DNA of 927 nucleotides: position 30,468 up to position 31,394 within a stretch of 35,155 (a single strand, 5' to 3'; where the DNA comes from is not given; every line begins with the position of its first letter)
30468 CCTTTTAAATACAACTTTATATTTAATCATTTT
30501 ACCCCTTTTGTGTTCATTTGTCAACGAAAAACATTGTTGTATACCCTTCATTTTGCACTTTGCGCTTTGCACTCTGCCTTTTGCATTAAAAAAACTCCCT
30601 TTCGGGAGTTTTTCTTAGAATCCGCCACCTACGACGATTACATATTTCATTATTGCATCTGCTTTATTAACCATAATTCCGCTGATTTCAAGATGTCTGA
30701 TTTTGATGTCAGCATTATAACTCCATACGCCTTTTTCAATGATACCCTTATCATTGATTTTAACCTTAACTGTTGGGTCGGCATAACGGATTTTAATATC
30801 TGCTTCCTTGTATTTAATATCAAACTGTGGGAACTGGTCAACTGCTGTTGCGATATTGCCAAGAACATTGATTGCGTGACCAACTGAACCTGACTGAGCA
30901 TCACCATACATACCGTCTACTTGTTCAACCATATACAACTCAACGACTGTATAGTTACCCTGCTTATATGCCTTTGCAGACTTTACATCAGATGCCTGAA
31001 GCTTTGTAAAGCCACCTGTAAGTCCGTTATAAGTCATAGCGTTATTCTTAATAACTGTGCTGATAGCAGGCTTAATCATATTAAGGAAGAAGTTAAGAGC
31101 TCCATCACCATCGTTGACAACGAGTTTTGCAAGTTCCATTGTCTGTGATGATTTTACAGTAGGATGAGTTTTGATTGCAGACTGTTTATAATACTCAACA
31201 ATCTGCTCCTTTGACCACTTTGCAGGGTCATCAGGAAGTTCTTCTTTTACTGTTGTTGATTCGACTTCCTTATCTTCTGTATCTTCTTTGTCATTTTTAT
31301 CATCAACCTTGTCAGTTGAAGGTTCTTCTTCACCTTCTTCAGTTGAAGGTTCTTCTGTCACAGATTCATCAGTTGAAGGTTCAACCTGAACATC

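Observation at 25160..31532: Three paralogs of an unassigned ~200-aa extracytoplasmic domain, each with a different anchoring and linker solution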

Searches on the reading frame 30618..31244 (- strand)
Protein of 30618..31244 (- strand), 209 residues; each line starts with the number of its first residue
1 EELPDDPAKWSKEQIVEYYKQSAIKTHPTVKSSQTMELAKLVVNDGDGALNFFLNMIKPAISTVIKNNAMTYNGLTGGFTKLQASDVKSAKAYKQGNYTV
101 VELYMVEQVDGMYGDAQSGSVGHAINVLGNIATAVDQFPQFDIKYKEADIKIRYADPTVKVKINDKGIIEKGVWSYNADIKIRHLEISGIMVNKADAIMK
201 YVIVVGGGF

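Call 21: predict_structure(alignment_id=A1)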
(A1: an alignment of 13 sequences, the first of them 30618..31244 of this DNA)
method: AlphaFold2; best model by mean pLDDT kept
length: 209 residues; sequences in the alignment: 13
mean_pLDDT: 80.7   pTM: 0.77
mean pLDDT of the five models: 80.7, 80.1, 78.8, 78.2, 77.4
residues with pLDDT >= 90: 63; 70-90: 107; 50-70: 29; < 50: 10
segments of 3 or more residues with pLDDT < 50: 117-122, 124-127
pLDDT, mean of each block of 10 residues (from residue 1): 84 95 92 87 66 70 75 80 89 96 86 51 50 72 80 87 95 90 82 83 86
secondary structure, 60 per line:
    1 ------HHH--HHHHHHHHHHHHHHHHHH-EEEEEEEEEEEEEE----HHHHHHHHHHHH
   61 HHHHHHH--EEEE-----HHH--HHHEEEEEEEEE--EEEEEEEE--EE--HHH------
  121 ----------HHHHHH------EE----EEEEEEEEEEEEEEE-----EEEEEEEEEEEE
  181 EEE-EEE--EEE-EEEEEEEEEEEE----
elements in order: H12-29 E31-44 H49-67 E70-73 E87-95 E98-105 H131-136 E149-163 E169-183 E185-187 E190-192 E194-205

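Call 23: fold_search(model_id=the predicted structure, library=pdb)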
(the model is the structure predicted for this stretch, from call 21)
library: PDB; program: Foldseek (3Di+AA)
matches with E <= 10: 733; with E <= 0.001: 0
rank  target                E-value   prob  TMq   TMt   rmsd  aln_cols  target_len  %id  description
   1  2gvh_A                4.5e-02  0.12  0.15  0.13  20.0       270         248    9  Crystal structure of Acyl-CoA hydrolase (15159470) from AGROBACTERIUM TUMEFACIENS at 2.65 A resolution (released 2006-05-30)
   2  1vi8_B                6.0e-02  0.06  0.09  0.12  18.9       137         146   12  Crystal structure of a putative thioesterase (released 2003-12-30)
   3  4qni                  8.4e-02  0.08  0.14  0.11  15.1       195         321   10  Crystal structure of an auxiliary nutrient binding protein (BT3507) from Bacteroides thetaiotaomicron VPI-5482 at 2.30 A (released 2014-08-13)
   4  2ns9_B                9.4e-02  0.21  0.17  0.22  16.1       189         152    8  Crystal structure of protein APE2225 from Aeropyrum pernix K1, Pfam COXG (released 2006-11-14)
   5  1q4s_A                9.4e-02  0.05  0.09  0.12  18.7       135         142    8  Crystal structure of Arthrobacter sp. strain SU 4-hydroxybenzoyl CoA thioesterase complexed with CoA and 4-hydroxybenz (released 2003-09-23)
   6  7vu2                  1.0e-01  0.07  0.11  0.06  18.8       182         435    6  Chitoporin from Serratia marcescens (released 2022-11-09)
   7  8wb4_O                1.2e-01  0.13  0.18  0.17  16.1       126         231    6  Structure of PSII-ACPII supercomplex from cryptophyte algae (released 2024-06-05)
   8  3otl_B                1.2e-01  0.12  0.16  0.19  17.6       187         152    7  Three-dimensional Structure of the putative uncharacterized protein from Rhizobium leguminosarum at the resolution 1.9 (released 2010-09-22)
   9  5zyk                  1.2e-01  0.08  0.14  0.13  15.1       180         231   11  Crystal structure of CERT START domain in complex with compound E25 (released 2019-02-27)
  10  6iez                  1.2e-01  0.07  0.12  0.11  15.6       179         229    9  Crystal structure of CERT START domain in complex with compound B16 (released 2019-02-27)
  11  4d5d_A                1.3e-01  0.04  0.12  0.09  22.9       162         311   10  Crystal structure of CymA from Klebsiella oxytoca (released 2015-06-03)
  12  4wv8_A                1.3e-01  0.03  0.11  0.10  17.3       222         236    8  Crystal structure of a recombinant Vatairea macrocarpa seed lectin complexed with lactose (released 2016-01-27)
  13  2e3n                  1.5e-01  0.11  0.18  0.16  14.9       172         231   10  Crystal structure of CERT START domain in complex with C6-ceramide (P212121) (released 2007-12-18)
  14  5zyj                  1.5e-01  0.08  0.16  0.15  15.6       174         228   13  Crystal structure of CERT START domain in complex with compound E16A (released 2019-02-27)
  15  4d5b_B                1.5e-01  0.04  0.13  0.09  20.8       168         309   10  Crystal structure of CymA from Klebsiella oxytoca (released 2015-06-03)
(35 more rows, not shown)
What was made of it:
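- On Any solved or viral predicted fold (Foldseek): The first model also gave nothing (call 23).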

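Call 24: search_protein_representatives(alignment_id=A2)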
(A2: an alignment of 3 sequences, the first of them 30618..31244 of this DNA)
Query: 3 sequences, 209 profile positions. Proteins with E-value up to 0.001 (for the whole library): 205; up to 1e-10: 154; up to 1e-30: 45. The best 150 are listed.
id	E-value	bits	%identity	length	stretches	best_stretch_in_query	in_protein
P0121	5.3e-90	316.8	-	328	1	1-209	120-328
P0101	1.3e-88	312.2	-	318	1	2-209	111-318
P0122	1.1e-85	302.6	-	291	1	4-209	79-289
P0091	1.4e-84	299.1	-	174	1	36-209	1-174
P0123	1.4e-79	282.7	-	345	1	4-209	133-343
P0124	8.4e-74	263.8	-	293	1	3-209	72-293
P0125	9.7e-73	260.4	-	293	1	3-209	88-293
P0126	1.1e-71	256.9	-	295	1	4-209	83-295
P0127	1.5e-71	256.5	-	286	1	5-209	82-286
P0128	3.9e-70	251.9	-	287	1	3-209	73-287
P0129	2.1e-64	233.2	-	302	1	5-209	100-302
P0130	2.6e-64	232.8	-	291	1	3-209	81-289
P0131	7.0e-62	224.9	-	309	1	2-209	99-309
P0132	3.2e-57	209.7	-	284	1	3-209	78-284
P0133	6.3e-56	205.4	-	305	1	8-209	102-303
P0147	6.4e-40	153.1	-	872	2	13-204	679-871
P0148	7.7e-38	146.4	-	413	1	4-203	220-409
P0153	2.9e-36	141.2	-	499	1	5-204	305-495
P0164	1.2e-30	122.9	-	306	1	10-206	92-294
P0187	7.3e-23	97.4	-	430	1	3-204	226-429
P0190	1.4e-22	96.5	-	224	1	8-206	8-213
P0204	6.4e-20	87.8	-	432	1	12-205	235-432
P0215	9.8e-19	83.9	-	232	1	13-204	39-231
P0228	5.8e-17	78.1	-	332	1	3-189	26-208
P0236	3.7e-16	75.5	-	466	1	15-204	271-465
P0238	1.4e-15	73.7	-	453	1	14-201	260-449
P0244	5.5e-15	71.7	-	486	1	12-182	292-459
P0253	8.3e-14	67.8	-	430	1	13-207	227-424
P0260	2.3e-13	66.4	-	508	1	12-204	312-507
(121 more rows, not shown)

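Call 25: search_protein_families(library=pfam, proteins=[P0147, P0153, P0148, P0187, P0204, P0236, P0244, P0260, P0253, P0238], max_evalue=0.01)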
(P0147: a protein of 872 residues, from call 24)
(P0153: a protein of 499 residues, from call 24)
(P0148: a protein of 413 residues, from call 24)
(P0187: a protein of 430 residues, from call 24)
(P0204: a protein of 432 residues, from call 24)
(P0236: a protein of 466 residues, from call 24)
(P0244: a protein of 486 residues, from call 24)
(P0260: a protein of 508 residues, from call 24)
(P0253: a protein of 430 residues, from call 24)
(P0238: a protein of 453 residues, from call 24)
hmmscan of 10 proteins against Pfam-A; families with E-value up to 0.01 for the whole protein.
P0147 (872 aa): 2 families
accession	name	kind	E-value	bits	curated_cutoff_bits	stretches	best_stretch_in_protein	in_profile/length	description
PF19789.6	DUF6273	-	3.1e-19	69.9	23.5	1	205-356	22-171/172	Domain of unknown function (DUF6273)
PF00404.24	Dockerin_1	-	1.4e-08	35.2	22.9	1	366-421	1-55/57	Dockerin type I domain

P0153 (499 aa): 1 family
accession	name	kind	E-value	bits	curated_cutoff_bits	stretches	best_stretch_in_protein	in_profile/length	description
PF21910.2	GH85_C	-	1.6e-10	41.7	27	0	47-114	14-85/95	GH85 endohexosaminidases, C-terminal domain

P0148 (413 aa): 2 families
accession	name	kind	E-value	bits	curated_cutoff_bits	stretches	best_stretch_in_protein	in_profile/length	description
PF21540.3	Choline_bind_4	-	2.4e-42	141.6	27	5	98-118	1-21/21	Choline-binding repeat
PF24216.1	DUF7435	-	3.7e-05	24.3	27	0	143-163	31-51/60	Domain of unknown function (DUF7435)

P0187 (430 aa): 2 families
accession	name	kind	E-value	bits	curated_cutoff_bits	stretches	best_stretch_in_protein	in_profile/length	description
PF13240.11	Zn_Ribbon_1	-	3.1e-08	33.6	25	1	2-23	1-22/23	zinc-ribbon domain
PF12773.13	DZR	-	8.8e-05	23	27.3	1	3-25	1-23/45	Double zinc ribbon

P0204 (432 aa): 2 families
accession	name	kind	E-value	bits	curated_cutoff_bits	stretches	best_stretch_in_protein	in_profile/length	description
PF13240.11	Zn_Ribbon_1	-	2.9e-07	30.5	25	1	2-23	1-22/23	zinc-ribbon domain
PF12773.13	DZR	-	0.00051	20.6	27.3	1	3-24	1-22/45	Double zinc ribbon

P0236 (466 aa): 2 families
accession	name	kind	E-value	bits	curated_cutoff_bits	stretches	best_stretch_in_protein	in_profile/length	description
PF13240.11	Zn_Ribbon_1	-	0.0015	18.7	25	1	3-23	2-22/23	zinc-ribbon domain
PF12773.13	DZR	-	0.0066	17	27.3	0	3-23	1-21/45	Double zinc ribbon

P0244 (486 aa): 1 family
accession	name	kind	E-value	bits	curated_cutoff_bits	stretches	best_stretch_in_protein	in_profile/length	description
PF00722.28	Glyco_hydro_16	-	2e-15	57.1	22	1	73-228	9-134/175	Glycosyl hydrolases family 16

P0260 (508 aa): 1 family
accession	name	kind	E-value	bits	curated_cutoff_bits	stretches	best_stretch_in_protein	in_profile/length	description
PF09479.16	Flg_new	-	0.0006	20.3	27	1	186-224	1-38/65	Listeria-Bacteroides repeat domain (List_Bact_rpt)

P0253 (430 aa): 4 families
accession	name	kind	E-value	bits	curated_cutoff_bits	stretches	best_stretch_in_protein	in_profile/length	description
PF13240.11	Zn_Ribbon_1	-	1.9e-06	27.9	25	1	28-49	2-23/23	zinc-ribbon domain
PF12773.13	DZR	-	6.2e-06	26.7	27.3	1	2-46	8-45/45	Double zinc ribbon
PF13248.11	Zn_ribbon_3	-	0.0001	22.1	27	1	25-48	2-25/26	zinc-ribbon domain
PF22747.2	Zn_ribbon_DUF2089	-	0.0039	17.7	27.6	1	28-52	1-25/32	DUF2089 zinc ribbon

P0238 (453 aa): 5 families
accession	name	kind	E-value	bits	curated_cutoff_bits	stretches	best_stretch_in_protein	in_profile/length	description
PF13240.11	Zn_Ribbon_1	-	2.2e-07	30.9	25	1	3-23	2-22/23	zinc-ribbon domain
PF03929.21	PepSY_TM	-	0.00061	20.1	28.8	1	125-229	9-86/295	PepSY-associated TM region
PF24463.1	DUF7577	-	0.001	19.1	28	1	3-23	5-25/27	Domain of unknown function (DUF7577)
PF12773.13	DZR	-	0.0041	17.7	27.3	1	3-25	1-23/45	Double zinc ribbon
PF13248.11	Zn_ribbon_3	-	0.0064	16.4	27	0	3-23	5-25/26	zinc-ribbon domain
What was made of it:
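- It sits where a carbohydrate-binding module would, C-terminal to a GH16 catalytic domain, in P0244 (call 25).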

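Call 31: search_protein_families(library=pfam, alignment_id=A3, max_evalue=0.1)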
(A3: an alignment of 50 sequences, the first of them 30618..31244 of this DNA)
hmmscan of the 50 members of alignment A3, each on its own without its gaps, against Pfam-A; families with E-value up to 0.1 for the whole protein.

A. member 1, window:30618-31244:- (209 aa): 0 families

B. families by the number of members that match (of 50 scanned): 37 families (the first 25 are shown)
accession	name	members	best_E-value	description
PF16342.10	DUF4972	2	0.0097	Domain of unknown function (DUF4972)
PF13627.12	LptM_cons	2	0.016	LPS-assembly lipoprotein LptM, conserved region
PF02198.23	SAM_PNT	2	0.045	Sterile alpha motif (SAM)/Pointed domain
PF16339.10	DUF4969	1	0.0011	Domain of unknown function (DUF4969)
PF11105.14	CCAP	1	0.002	Arthropod cardioacceleratory peptide 2a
PF07010.17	Endomucin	1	0.0039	Endomucin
PF20404.3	DUF6694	1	0.0042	Family of unknown function (DUF6694)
PF05211.17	NLBH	1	0.0042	Neuraminyllactose-binding hemagglutinin precursor (NLBH)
PF06749.17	DUF1218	1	0.0054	Protein of unknown function (DUF1218)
PF05507.16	MAGP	1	0.0057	Microfibril-associated glycoprotein (MAGP)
PF07833.16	Cu_amine_oxidN1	1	0.0058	Copper amine oxidase N-terminal domain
PF22251.1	PFF1_TM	1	0.0065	Vacuolar membrane protease, transmembrane domain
PF10160.15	Tmemb_40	1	0.0094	Predicted membrane protein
PF23922.1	DUF7261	1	0.0099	Family of unknown function (DUF7261)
PF05399.16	EVI2A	1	0.012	Ectropic viral integration site 2A protein (EVI2A)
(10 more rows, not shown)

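Call 32: search_solved_structures(query=A3, max_evalue=10, show_alignments=2)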
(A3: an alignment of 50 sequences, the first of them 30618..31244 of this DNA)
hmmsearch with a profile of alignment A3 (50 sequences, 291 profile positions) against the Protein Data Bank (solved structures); distinct sequences matched with E-value up to 10: 7.
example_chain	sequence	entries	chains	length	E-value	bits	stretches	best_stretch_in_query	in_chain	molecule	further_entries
6h3i_B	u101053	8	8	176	0.031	16.6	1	3-99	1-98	Peptidyl-prolyl cis-trans isomerase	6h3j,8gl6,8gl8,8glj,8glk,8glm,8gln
6ykr_F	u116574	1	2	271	0.24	13.7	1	6-146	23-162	Chemotaxis protein MotB, putative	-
6e5f_A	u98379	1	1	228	0.34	13.2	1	3-54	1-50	Lipid binding protein LpqN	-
6e5d_A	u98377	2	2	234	0.35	13.1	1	3-54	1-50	Lipid binding protein LpqN | Probable conserved lipoprotein LpqN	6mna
9xf5_A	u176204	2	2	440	0.36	13.1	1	3-61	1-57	ABC transporter substrate-binding protein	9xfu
2yp6_A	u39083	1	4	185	0.62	12.3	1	3-45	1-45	THIOREDOXIN FAMILY PROTEIN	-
8rjc_9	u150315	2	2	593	1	11.6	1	11-88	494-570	Calnexin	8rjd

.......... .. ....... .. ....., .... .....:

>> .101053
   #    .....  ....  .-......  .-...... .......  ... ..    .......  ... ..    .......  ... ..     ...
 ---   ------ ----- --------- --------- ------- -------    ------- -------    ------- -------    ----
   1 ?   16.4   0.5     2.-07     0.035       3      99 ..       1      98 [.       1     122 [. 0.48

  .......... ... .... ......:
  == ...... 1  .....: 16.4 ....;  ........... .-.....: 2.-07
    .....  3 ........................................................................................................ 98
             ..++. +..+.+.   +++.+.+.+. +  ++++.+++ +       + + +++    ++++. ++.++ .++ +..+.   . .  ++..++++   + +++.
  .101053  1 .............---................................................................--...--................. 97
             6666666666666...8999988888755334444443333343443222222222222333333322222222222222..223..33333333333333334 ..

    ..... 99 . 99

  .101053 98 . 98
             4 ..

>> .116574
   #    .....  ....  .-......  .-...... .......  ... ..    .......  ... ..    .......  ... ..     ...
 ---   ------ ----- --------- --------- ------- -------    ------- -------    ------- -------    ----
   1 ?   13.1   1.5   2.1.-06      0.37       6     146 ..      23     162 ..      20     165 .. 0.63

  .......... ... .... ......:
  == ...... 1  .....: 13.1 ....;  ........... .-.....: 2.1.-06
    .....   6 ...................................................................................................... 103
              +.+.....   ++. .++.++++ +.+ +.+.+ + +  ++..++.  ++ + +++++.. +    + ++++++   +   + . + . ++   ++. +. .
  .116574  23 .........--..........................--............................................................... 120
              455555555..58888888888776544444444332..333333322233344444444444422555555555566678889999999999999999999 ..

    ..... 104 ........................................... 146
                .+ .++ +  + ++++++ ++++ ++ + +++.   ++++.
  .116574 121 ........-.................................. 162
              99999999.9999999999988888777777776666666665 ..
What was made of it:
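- On Any protein with a solved structure (by sequence): The 50-sequence profile gave hits only in the signal-peptide and linker columns, best E 0.031 (call 32).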

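Call 35: find_related_loci(query=A1, collection=genome_contigs, flank=6000)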
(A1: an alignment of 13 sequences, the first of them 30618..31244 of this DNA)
Query A1 (209 aa) in genome_contigs; peptide patterns used: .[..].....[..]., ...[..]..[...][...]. (x = any residue, [..] = any of these).
253 stretches matched a pattern; 175 encode a relative of the query (tblastn E <= 1e-3); the best 80 are kept; 80 distinct loci.
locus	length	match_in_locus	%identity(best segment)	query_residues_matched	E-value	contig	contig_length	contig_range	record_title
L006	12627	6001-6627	94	1-209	1e-132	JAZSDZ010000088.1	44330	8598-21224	MAG: Candidatus Fimenecus sp. isolate T1900044594_TS20190060.MAGScoT_cleanbin_000021 SGB_646_k141_272786, whole genome s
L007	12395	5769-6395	92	1-209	6e-130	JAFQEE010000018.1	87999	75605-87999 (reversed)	MAG: Clostridia bacterium isolate RGIG1738 Goat_Cecum-3__c254717, whole genome shotgun sequence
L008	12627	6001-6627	83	1-209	5e-119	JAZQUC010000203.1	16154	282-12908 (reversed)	MAG: Candidatus Fimenecus sp. isolate T1900045183_TC20190179.MAGScoT_cleanbin_000023 SGB_5251_k141_807232, whole genome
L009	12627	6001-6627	82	1-209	2e-117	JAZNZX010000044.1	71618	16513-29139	MAG: Candidatus Fimenecus sp. isolate T1900044765_TS20190231.MAGScoT_cleanbin_000013 SGB_2408_k141_1021570, whole genome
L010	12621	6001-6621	79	3-209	1e-112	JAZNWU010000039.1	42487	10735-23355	MAG: Candidatus Fimenecus sp. isolate T1900044782_TS20190248.MAGScoT_cleanbin_000028 SGB_2577_k141_1514171, whole genome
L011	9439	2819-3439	77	3-209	2e-110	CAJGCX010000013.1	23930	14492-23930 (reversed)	MAG: Clostridiaceae bacterium isolate MAG33 genome assembly, contig: k141_5832434_length_23930_cov_19.7454, whole genome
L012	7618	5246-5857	78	6-209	3e-110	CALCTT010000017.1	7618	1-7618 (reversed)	MAG TPA_asm: uncultured Clostridia bacterium isolate SRR6425795_bin.14_CONCOCT_v1.1_MAG genome assembly, contig: ERZ1767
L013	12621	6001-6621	77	3-209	6e-110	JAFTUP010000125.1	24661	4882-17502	MAG: Clostridia bacterium isolate RGIG4164 Roe_deer_Colon-2__c242909, whole genome shotgun sequence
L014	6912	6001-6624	74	2-209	1e-106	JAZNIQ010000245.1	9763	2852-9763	MAG: Candidatus Fimenecus sp. isolate T1900044684_TS20190150.MAGScoT_cleanbin_000038 SGB_1712_k141_1962330, whole genome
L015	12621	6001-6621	74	3-209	1e-105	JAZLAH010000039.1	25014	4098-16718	MAG: Candidatus Fimenecus sp. isolate T1900045079_TC20190073.MAGScoT_cleanbin_000018 SGB_4648_k141_1353897, whole genome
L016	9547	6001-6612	74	6-209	9e-105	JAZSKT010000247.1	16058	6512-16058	MAG: Candidatus Fimenecus sp. isolate T1900044559_TS20190025.MAGScoT_cleanbin_000045 SGB_354_k141_37960, whole genome sh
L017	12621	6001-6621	75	3-209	1e-104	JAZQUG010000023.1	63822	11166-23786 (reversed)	MAG: Candidatus Fimenecus sp. isolate T1900045181_TC20190177.MAGScoT_cleanbin_000015 SGB_5242_k141_453971, whole genome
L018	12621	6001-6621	72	3-209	1e-101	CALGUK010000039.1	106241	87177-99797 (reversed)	MAG TPA_asm: uncultured Clostridia bacterium isolate SRR6425810_bin.30_CONCOCT_v1.1_MAG genome assembly, contig: ERZ1767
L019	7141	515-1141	68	1-209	8e-97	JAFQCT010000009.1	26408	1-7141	MAG: Clostridia bacterium isolate RGIG1701 Goat_Cecum-2__c386302, whole genome shotgun sequence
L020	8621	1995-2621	67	1-209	2e-95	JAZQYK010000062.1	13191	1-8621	MAG: Candidatus Fimenecus sp. isolate T1900045160_TC20190154.MAGScoT_cleanbin_000049 SGB_5043_k141_3179506, whole genome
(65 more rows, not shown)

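Call 38: predict_structure(alignment_id=A3)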
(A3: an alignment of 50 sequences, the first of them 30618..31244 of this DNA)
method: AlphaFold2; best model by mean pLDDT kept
length: 209 residues; sequences in the alignment: 50
mean_pLDDT: 94.4   pTM: 0.89
mean pLDDT of the five models: 94.4, 94.0, 93.3, 92.9, 92.8
residues with pLDDT >= 90: 174; 70-90: 34; 50-70: 1; < 50: 0
segments of 3 or more residues with pLDDT < 50: none
pLDDT, mean of each block of 10 residues (from residue 1): 94 98 98 96 78 83 89 98 98 98 98 95 96 90 94 98 98 98 93 94 96
secondary structure, 60 per line:
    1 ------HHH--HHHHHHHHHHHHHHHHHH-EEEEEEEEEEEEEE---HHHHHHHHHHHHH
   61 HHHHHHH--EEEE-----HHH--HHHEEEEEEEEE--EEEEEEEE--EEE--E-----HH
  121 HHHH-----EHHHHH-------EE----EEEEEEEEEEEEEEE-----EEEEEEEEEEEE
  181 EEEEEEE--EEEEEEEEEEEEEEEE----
elements in order: H12-29 E31-44 H48-67 E70-73 E87-95 E98-105 E108-110 H119-124 H131-135 E149-163 E169-187 E190-205
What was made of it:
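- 30615..31532 (-): P3: lipoprotein-type paralog, 305 aa from GTG 31532. Signal peptide and lipobox FVAC lie at about 31473-31532, with Cys20 at 31473-31475. The D/E- and P/S/T-rich linker with 3 x EPST is 31245-31472. The domain is 30618-31244. Model pLDDT 94.4 (call 38).
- On START / SRPBCC helix-grip: The model has no C-terminal helix; it ends with strands at residues 149-205 (call 38).
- Closest known: Non-catalytic binding modules. Different: The predicted fold is a two-layer alpha+beta, not a beta-sandwich (call 38).
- AlphaFold gives pLDDT 94.4 and pTM 0.89 with a 50-sequence alignment (call 38). The structure prediction is confident (call 38).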
